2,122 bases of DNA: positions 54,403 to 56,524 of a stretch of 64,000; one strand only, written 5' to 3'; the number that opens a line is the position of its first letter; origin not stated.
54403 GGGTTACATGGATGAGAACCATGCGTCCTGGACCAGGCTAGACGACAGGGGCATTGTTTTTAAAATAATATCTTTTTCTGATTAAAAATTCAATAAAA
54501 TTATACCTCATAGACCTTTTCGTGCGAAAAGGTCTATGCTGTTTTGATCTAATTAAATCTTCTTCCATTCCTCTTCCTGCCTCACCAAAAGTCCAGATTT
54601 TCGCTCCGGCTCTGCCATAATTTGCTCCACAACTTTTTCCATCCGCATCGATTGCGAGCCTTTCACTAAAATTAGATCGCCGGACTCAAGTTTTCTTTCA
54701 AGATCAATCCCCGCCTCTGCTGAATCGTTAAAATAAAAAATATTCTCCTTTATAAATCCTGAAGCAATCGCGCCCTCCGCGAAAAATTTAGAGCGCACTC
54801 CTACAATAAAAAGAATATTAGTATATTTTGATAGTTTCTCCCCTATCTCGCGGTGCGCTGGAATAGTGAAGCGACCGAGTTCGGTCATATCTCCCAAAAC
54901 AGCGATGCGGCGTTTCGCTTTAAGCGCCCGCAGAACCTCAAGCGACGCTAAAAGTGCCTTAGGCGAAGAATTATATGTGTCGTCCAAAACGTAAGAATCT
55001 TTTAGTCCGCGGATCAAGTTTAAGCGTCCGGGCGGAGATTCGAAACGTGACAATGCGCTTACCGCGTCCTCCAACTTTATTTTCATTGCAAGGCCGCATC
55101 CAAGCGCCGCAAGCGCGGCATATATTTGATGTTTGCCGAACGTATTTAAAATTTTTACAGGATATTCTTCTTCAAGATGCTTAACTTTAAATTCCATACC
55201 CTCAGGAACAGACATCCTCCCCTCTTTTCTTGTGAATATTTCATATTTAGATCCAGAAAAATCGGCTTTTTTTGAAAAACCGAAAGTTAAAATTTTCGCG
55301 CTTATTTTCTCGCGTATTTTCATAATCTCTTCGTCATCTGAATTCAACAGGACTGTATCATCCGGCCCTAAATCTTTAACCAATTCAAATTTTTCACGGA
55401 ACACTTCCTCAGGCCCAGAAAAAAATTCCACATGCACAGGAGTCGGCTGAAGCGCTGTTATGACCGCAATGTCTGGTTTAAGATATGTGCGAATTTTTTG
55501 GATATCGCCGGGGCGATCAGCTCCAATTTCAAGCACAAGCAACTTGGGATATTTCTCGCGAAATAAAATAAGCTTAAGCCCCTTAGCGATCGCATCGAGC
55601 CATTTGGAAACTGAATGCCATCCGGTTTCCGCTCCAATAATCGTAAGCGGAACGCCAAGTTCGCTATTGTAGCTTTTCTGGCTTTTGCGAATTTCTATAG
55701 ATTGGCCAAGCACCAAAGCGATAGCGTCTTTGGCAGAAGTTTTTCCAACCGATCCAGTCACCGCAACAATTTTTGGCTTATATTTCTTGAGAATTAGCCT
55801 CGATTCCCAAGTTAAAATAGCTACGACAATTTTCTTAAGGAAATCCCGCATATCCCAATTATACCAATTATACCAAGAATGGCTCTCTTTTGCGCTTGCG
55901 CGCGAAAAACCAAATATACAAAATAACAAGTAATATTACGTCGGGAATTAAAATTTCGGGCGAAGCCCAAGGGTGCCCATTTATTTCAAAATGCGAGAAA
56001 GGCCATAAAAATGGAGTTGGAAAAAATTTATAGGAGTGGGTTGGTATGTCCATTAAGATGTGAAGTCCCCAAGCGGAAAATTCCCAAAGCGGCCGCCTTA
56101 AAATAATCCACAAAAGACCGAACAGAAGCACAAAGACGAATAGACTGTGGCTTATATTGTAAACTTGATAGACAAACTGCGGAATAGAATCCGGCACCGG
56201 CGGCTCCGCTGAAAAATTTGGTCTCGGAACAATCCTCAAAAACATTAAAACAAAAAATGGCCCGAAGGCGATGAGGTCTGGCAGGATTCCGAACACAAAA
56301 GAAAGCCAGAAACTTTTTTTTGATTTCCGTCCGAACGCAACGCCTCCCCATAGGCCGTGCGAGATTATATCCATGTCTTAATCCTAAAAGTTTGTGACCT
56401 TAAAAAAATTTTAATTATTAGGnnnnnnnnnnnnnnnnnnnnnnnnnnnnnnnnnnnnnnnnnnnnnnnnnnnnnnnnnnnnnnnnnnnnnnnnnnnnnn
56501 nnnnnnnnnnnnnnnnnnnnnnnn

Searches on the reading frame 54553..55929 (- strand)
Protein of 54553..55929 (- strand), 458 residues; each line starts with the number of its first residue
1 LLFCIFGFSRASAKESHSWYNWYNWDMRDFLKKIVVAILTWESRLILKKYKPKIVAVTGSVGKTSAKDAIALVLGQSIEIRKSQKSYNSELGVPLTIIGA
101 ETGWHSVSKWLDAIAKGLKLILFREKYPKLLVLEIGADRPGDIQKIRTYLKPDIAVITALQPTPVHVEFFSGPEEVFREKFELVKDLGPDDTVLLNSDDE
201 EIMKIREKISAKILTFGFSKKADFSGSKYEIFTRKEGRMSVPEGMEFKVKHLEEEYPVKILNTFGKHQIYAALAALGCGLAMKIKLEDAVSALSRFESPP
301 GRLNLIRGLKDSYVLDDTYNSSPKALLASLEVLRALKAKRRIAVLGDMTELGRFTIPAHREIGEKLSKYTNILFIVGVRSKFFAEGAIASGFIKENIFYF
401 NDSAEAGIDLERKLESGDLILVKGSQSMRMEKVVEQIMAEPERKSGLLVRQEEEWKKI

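Call 54: search_protein_families(library=pfam, proteins=[window:54553-55929:-], max_evalue=0.001)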
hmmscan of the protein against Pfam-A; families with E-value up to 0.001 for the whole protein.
window:54553-55929:- (458 aa): 2 families
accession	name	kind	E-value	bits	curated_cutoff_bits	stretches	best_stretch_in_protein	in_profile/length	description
PF08245.18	Mur_ligase_M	-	4.4e-27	95.8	24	1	57-278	1-199/200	Mur ligase middle domain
PF02875.26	Mur_ligase_C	-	1.2e-17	65.4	28.4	1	301-425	1-126/127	Mur ligase, glutamate ligase domain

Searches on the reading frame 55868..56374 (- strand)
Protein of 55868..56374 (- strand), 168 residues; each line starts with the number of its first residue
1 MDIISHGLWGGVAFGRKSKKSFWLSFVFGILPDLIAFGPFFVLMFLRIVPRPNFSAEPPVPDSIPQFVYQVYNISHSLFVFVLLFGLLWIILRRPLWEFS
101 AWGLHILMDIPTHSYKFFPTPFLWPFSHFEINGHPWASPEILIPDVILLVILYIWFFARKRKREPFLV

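Call 54: search_protein_families(library=pfam, proteins=[window:55868-56374:-], max_evalue=0.001)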
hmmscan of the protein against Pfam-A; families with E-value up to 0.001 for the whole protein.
window:55868-56374:- (168 aa): 1 family
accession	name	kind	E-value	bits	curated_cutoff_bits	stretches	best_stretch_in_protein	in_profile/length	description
PF04307.19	YdjM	-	0.00044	20.2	29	1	52-163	59-152/176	YdjM inner membrane protein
